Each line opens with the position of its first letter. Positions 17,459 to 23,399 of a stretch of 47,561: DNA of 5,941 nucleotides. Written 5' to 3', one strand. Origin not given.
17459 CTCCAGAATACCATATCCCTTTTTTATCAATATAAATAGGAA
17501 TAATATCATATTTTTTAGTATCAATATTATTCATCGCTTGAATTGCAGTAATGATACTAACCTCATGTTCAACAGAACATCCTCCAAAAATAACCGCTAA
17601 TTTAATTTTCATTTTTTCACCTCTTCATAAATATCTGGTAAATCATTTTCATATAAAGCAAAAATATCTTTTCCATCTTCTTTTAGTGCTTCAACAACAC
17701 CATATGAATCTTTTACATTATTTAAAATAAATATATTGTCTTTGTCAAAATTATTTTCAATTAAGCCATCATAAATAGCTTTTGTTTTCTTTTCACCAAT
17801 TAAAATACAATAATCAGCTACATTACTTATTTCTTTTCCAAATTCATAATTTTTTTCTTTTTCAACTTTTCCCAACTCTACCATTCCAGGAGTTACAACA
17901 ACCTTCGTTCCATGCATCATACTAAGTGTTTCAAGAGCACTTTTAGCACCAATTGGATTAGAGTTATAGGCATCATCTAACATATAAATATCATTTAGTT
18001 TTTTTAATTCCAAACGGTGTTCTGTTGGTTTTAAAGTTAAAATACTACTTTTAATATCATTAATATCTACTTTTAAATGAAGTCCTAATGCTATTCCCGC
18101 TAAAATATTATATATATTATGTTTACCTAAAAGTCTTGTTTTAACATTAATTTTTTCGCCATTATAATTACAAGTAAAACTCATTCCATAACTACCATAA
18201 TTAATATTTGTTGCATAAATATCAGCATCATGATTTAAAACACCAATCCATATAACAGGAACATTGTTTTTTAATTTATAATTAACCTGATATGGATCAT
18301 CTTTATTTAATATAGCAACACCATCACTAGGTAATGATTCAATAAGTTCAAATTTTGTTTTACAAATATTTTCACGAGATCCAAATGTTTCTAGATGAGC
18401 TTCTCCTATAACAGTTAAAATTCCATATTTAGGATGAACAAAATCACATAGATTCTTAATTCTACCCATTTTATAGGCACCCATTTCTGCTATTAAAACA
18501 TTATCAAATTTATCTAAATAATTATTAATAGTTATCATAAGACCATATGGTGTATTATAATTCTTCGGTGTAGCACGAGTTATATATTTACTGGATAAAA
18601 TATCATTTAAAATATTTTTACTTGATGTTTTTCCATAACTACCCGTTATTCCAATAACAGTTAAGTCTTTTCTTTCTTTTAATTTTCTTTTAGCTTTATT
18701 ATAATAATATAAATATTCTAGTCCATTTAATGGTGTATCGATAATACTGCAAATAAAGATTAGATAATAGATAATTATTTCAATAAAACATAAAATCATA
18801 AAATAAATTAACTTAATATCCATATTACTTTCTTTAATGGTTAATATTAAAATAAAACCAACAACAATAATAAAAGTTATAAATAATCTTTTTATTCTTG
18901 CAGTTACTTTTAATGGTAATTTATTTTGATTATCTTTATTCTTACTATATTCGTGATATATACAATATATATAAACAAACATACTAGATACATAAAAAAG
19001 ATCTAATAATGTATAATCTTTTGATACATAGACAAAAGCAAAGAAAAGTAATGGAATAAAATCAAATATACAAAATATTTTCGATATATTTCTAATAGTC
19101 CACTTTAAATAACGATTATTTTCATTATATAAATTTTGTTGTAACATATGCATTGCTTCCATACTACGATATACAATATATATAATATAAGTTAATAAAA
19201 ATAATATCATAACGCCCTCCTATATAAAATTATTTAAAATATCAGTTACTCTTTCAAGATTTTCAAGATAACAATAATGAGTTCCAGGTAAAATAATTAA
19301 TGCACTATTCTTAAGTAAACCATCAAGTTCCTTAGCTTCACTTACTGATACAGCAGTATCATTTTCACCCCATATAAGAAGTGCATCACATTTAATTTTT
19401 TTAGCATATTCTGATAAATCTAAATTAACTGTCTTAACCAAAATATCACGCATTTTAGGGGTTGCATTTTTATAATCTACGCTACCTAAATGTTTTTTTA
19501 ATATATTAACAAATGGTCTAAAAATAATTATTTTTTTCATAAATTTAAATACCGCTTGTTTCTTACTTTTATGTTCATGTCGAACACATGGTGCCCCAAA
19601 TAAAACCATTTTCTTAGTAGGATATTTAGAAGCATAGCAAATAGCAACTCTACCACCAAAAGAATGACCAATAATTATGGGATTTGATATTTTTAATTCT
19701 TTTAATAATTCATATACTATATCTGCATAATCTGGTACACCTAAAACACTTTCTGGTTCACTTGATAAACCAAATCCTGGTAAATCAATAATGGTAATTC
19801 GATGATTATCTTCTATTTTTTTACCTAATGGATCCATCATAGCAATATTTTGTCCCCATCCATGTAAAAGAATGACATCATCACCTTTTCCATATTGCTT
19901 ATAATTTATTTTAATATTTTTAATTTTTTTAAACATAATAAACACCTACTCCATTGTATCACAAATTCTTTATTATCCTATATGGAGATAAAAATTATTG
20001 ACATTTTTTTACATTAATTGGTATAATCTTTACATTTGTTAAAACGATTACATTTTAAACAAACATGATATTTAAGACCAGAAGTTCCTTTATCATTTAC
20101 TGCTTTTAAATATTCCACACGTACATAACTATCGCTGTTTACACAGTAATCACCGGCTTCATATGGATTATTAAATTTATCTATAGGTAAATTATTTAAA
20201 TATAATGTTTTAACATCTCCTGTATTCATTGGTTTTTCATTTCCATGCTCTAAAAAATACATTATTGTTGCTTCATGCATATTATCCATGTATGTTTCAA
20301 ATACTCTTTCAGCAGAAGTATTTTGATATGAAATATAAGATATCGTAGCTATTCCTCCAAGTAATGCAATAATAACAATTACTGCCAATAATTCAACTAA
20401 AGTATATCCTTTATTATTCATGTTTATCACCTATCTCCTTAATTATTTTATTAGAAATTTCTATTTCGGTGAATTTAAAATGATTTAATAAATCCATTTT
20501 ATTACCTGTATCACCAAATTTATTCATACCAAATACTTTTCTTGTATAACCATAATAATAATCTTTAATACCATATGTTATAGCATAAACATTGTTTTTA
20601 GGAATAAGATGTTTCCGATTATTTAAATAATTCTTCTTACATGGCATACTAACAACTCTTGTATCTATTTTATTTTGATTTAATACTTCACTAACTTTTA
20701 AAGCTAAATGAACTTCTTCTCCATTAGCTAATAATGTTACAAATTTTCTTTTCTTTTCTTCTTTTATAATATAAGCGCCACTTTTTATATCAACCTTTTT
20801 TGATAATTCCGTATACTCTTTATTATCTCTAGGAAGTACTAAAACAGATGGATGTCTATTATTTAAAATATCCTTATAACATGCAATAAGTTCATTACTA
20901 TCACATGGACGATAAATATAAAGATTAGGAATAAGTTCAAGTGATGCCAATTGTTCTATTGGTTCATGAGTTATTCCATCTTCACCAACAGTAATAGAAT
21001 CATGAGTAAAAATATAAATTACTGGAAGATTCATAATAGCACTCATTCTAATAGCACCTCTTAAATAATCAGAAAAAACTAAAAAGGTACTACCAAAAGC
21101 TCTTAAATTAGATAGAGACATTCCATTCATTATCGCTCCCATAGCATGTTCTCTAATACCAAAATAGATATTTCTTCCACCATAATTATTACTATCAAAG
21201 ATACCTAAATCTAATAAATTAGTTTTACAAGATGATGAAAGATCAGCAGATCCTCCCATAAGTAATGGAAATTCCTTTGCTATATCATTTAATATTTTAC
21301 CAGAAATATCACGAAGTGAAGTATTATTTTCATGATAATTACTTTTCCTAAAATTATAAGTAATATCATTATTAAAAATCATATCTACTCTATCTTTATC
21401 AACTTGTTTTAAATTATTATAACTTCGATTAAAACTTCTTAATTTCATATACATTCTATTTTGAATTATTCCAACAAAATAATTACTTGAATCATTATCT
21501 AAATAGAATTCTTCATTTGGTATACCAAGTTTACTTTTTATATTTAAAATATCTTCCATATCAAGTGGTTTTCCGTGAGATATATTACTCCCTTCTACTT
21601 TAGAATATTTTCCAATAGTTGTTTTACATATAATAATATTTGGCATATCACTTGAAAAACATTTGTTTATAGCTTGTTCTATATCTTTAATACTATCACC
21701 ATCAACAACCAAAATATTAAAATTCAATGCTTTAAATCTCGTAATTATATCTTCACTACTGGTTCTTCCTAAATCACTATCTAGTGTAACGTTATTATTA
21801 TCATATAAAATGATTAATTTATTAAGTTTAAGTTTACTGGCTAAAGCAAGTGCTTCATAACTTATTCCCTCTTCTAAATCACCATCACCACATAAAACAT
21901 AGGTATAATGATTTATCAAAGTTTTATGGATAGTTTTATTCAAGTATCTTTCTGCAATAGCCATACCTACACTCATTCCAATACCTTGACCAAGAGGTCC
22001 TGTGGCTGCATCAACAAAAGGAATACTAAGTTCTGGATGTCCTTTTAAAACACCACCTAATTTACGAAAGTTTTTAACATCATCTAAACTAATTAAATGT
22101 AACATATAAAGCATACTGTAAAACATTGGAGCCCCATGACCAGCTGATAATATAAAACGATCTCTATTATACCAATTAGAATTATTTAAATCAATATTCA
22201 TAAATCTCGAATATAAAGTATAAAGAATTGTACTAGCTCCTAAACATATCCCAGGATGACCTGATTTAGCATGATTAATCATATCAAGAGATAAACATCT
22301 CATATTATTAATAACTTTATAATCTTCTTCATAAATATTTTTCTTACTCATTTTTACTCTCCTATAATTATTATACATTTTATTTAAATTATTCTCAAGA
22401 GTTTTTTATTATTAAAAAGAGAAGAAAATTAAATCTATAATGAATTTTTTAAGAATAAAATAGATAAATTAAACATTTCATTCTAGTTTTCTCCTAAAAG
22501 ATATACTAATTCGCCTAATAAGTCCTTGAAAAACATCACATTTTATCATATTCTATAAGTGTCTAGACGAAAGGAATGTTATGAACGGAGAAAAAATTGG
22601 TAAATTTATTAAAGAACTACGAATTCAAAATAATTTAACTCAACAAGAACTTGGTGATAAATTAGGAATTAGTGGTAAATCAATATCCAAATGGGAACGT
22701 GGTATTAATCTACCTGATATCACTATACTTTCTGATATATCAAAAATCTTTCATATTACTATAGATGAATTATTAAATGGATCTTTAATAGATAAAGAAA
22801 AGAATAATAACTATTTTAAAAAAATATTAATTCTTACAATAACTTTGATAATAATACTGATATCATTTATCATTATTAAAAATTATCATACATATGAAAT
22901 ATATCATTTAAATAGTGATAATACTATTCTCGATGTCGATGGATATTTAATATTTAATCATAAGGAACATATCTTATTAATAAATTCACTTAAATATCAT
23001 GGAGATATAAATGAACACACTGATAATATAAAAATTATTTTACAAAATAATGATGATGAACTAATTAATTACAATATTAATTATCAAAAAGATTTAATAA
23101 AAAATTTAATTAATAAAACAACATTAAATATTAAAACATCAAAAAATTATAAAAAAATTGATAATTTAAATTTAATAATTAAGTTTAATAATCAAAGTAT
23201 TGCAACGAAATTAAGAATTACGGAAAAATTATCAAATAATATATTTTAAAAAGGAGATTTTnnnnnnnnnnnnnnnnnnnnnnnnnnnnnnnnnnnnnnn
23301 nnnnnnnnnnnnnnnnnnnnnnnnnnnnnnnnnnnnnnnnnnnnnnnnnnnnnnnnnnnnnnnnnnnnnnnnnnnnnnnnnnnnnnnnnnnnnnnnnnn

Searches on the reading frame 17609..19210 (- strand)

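Call 8: search_protein_families(library=pfam, proteins=[window:17609-19210:-], max_evalue=0.001)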
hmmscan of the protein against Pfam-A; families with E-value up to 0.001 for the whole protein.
window:17609-19210:- (533 aa): 2 families
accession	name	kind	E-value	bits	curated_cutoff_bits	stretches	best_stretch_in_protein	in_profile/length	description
PF08245.18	Mur_ligase_M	-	9.4e-43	146.9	24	1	188-375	1-199/200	Mur ligase middle domain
PF02875.26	Mur_ligase_C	-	4.3e-08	34.5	28.4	1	398-498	1-103/127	Mur ligase, glutamate ligase domain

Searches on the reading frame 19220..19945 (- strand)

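Call 8: search_protein_families(library=pfam, proteins=[window:19220-19945:-], max_evalue=0.001)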
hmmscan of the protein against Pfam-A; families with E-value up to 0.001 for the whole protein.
window:19220-19945:- (241 aa): 6 families
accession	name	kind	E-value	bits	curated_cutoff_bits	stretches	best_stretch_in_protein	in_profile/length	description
PF00561.26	Abhydrolase_1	-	5e-23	82.5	25.8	1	24-127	3-113/245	alpha/beta hydrolase fold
PF12697.13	Abhydrolase_6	-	3.2e-12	48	26.3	1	24-166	1-148/217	Alpha/beta hydrolase family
PF12146.15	Hydrolase_4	-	6.8e-11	42.4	27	1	24-139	7-133/239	Serine aminopeptidase, S33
PF02230.22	Abhydrolase_2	-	9.9e-05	22.7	23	0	78-143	96-161/217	Phospholipase/Carboxylesterase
PF06342.18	DUF1057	-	0.00048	19.7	21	1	49-131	64-148/297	Alpha/beta hydrolase of unknown function (DUF1057)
PF03959.19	FSH1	-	0.00049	20.3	21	0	92-224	106-200/211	Serine hydrolase (FSH1)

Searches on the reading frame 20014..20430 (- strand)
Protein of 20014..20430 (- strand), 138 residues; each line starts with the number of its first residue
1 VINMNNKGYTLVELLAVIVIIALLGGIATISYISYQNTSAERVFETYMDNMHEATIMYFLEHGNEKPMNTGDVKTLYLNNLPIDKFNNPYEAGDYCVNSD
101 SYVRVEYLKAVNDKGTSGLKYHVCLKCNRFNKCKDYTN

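Call 8: search_protein_families(library=pfam, proteins=[window:20014-20430:-], max_evalue=0.001)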
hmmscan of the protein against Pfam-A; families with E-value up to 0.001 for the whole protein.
window:20014-20430:- (138 aa): 1 family
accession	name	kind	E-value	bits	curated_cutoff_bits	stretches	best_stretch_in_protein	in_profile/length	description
PF07963.17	N_methyl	-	2.1e-07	30.6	21.2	1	4-28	2-26/27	Prokaryotic N-terminal methylation motif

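Call 86: find_homologous_proteins(query=window:20017-20421:-, max_evalue=0.001)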
Query window:20017-20421:- (135 aa): 32 proteins with E <= 0.001 among 57 candidates.
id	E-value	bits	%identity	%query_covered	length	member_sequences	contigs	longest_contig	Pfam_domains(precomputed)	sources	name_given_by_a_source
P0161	8.9e-81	286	94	100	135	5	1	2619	PF07963.18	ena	-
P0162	1.8e-72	260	84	100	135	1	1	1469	PF07963.18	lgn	-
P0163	1.7e-70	253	81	100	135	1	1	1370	PF07963.18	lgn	-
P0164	1.2e-54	202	68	100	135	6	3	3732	PF07963.18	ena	-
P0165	7.6e-50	186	62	100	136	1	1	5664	PF07963.18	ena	-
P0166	4.4e-48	181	59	100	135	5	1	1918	PF07963.18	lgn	-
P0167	4.5e-47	177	59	100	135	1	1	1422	PF07963.18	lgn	-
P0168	1.1e-44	170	59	100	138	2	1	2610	PF07963.18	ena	-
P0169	1.9e-42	162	60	100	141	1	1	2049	PF07963.18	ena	-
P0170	2.4e-38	149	55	100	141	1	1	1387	PF07963.18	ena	-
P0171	3.3e-35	139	52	100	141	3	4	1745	PF07963.18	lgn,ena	-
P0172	2.5e-30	123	48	100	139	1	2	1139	PF07963.18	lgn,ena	-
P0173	7.0e-29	119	48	99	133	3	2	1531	PF07963.18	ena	-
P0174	1.7e-28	117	47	100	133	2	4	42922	PF07963.18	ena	-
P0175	6.2e-27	112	47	100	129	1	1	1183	PF07963.18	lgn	-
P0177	5.0e-22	96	45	94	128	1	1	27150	PF07963.18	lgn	-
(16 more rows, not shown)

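Call 87: find_encoding_contigs(protein=P0174, flank=10000, max_places=2)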
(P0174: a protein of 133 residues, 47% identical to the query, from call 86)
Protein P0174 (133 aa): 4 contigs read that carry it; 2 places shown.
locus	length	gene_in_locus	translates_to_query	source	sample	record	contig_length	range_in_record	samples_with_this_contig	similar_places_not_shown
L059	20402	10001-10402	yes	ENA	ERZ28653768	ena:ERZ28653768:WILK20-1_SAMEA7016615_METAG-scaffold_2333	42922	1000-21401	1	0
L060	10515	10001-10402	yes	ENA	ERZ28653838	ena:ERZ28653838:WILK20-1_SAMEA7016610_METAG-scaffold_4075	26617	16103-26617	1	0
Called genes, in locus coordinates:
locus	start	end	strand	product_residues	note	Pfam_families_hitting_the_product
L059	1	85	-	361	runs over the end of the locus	?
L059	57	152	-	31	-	-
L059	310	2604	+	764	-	PF17854:FtsK_alpha, PF01580:FtsK_SpoIIIE, PF12846:AAA_10 (faint), PF09397:FtsK_gamma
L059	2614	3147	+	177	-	-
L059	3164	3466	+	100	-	-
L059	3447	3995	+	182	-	PF03602:Cons_hypoth95, PF02005:TRM (weak), PF05175:MTS (weak), PF02086:MethyltransfD12 (faint), PF09445:Methyltransf_15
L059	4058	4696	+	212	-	-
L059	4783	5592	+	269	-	PF01149:Fapy_DNA_glyco, PF06831:H2TH, PF06827:zf-FPG_IleRS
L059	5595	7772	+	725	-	PF23139:OB_YrrC, PF01443:Viral_helicase1 (faint), PF14490:HHH_RecD2, PF13086:AAA_11 (weak), PF13245:AAA_19, PF13604:AAA_30, PF18335:SH3_13, PF13538:UvrD_C_2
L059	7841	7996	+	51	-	-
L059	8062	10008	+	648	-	PF00456:Transketolase_N, PF02779:Transket_pyr, PF22613:Transketolase_C_1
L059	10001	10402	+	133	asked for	PF07963:N_methyl (weak)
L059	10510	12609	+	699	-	PF00580:UvrD-helicase, PF01443:Viral_helicase1 (faint), PF13245:AAA_19, PF13604:AAA_30 (faint), PF13361:UvrD_C, PF13087:AAA_12 (weak), PF13538:UvrD_C_2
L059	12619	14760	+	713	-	-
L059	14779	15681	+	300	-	PF00483:NTP_transferase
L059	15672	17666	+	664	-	PF22745:Nlig-Ia, PF01653:DNA_ligase_aden, PF03120:OB_DNA_ligase, PF03119:DNA_ligase_ZBD (weak), PF12826:HHH_2, PF00533:BRCT, PF12738:PTCB-BRCT, PF16589:BRCT_2 (weak), +2 more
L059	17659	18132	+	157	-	-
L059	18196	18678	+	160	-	-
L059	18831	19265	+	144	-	-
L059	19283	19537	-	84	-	PF18905:DUF5661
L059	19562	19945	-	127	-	-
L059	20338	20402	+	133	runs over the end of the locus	-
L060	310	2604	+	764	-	PF17854:FtsK_alpha, PF01580:FtsK_SpoIIIE, PF12846:AAA_10 (faint), PF09397:FtsK_gamma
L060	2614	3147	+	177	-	-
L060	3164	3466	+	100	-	-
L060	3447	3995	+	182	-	PF03602:Cons_hypoth95, PF02005:TRM (faint), PF05175:MTS (weak), PF02086:MethyltransfD12 (faint), PF09445:Methyltransf_15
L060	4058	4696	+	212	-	-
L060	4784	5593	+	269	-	PF01149:Fapy_DNA_glyco, PF06831:H2TH, PF06827:zf-FPG_IleRS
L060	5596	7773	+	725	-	PF23139:OB_YrrC, PF01443:Viral_helicase1 (faint), PF14490:HHH_RecD2, PF13086:AAA_11 (faint), PF13245:AAA_19, PF13604:AAA_30, PF18335:SH3_13, PF13538:UvrD_C_2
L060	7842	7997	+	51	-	-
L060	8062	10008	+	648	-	PF00456:Transketolase_N, PF02779:Transket_pyr, PF22613:Transketolase_C_1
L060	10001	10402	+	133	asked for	PF07963:N_methyl (weak)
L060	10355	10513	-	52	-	?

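Call 88: find_encoding_contigs(protein=P0177, flank=10000, max_places=2)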
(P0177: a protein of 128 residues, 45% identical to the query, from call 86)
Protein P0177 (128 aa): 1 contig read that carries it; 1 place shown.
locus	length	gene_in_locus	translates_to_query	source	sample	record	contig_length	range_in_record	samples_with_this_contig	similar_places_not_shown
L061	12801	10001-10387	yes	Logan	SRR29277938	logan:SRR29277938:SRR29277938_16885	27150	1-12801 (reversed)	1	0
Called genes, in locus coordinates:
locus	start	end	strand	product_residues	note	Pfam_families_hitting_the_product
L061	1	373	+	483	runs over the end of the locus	PF01425:Amidase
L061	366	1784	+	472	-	PF02934:GatB_N, PF02637:GatB_Yqey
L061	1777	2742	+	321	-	PF01210:NAD_Gly3P_dh_N, PF03807:F420_oxidored (weak), PF07479:NAD_Gly3P_dh_C, PF20618:GPD_NAD_C_bact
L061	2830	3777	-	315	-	PF02368:Big_2 (faint), PF21461:HL_N-beta (weak)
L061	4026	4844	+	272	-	PF01149:Fapy_DNA_glyco, PF06831:H2TH, PF06827:zf-FPG_IleRS (weak)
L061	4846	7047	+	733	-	PF23139:OB_YrrC, PF14490:HHH_RecD2, PF01443:Viral_helicase1 (faint), PF05127:NAT10_TcmA_helicase (faint), PF13245:AAA_19, PF13604:AAA_30, PF18335:SH3_13, PF13538:UvrD_C_2, +3 more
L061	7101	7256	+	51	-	-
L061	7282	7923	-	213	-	-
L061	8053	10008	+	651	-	PF00456:Transketolase_N, PF13292:DXP_synthase_N (faint), PF02779:Transket_pyr, PF22613:Transketolase_C_1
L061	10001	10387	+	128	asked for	PF07963:N_methyl (weak)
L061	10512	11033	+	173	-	-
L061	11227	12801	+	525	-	?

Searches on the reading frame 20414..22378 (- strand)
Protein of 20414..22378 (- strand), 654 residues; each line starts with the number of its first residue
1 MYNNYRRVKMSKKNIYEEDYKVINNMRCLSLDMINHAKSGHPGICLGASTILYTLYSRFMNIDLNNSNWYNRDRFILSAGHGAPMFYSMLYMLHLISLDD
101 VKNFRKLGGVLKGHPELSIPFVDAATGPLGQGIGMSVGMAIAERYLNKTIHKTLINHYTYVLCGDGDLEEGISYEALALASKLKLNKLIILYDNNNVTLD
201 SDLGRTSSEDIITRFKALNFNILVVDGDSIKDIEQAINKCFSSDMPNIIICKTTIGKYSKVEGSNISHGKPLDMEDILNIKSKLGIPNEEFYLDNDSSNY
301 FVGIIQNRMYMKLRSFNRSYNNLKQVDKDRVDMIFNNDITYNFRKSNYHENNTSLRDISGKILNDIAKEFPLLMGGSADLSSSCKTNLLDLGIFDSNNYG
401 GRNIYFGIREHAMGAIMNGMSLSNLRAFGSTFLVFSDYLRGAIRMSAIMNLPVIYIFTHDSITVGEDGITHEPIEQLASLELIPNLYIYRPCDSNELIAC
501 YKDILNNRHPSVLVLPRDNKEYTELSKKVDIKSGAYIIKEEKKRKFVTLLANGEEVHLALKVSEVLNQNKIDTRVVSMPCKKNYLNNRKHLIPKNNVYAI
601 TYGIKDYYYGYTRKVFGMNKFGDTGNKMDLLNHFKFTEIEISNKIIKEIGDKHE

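Call 8: search_protein_families(library=pfam, proteins=[window:20414-22378:-], max_evalue=0.001)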
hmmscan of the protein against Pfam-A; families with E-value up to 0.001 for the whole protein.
window:20414-22378:- (654 aa): 6 families
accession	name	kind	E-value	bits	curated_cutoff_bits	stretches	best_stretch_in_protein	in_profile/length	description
PF00456.26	Transketolase_N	-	4.4e-85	286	22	1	20-307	3-299/334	Transketolase, thiamine diphosphate binding domain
PF02779.29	Transket_pyr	-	3.7e-44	150.9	27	1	354-519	4-171/174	Transketolase, pyrimidine binding domain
PF22613.1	Transketolase_C_1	-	8e-19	68.4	27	1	534-637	1-113/113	Transketolase-like TK C-terminal domain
PF13292.11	DXP_synthase_N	-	1.1e-06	28.6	21.2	1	71-196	60-173/274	1-deoxy-D-xylulose-5-phosphate synthase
PF02780.25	Transketolase_C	-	7.7e-06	26.3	25.9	1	541-582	6-47/124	Transketolase, C-terminal domain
PF00676.26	E1_dh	-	1.3e-05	24.8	22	1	124-236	98-203/300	Dehydrogenase E1 component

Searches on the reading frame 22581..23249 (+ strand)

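Call 8: search_protein_families(library=pfam, proteins=[window:22581-23249:+], max_evalue=0.001)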
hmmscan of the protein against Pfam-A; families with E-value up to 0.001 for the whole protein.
window:22581-23249:+ (222 aa): 4 families
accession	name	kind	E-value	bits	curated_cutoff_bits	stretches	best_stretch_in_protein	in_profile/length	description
PF01381.28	HTH_3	-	8.9e-16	58.1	23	1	10-64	1-55/55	Helix-turn-helix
PF12844.13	HTH_19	-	1.8e-11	44.2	30.2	1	7-67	1-61/64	Helix-turn-helix domain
PF13560.12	HTH_31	-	1.2e-06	29.2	27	1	7-56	3-53/64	Helix-turn-helix domain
PF13443.12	HTH_26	-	2.8e-05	24.7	22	1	10-65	2-58/63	Cro/C1-type HTH DNA-binding domain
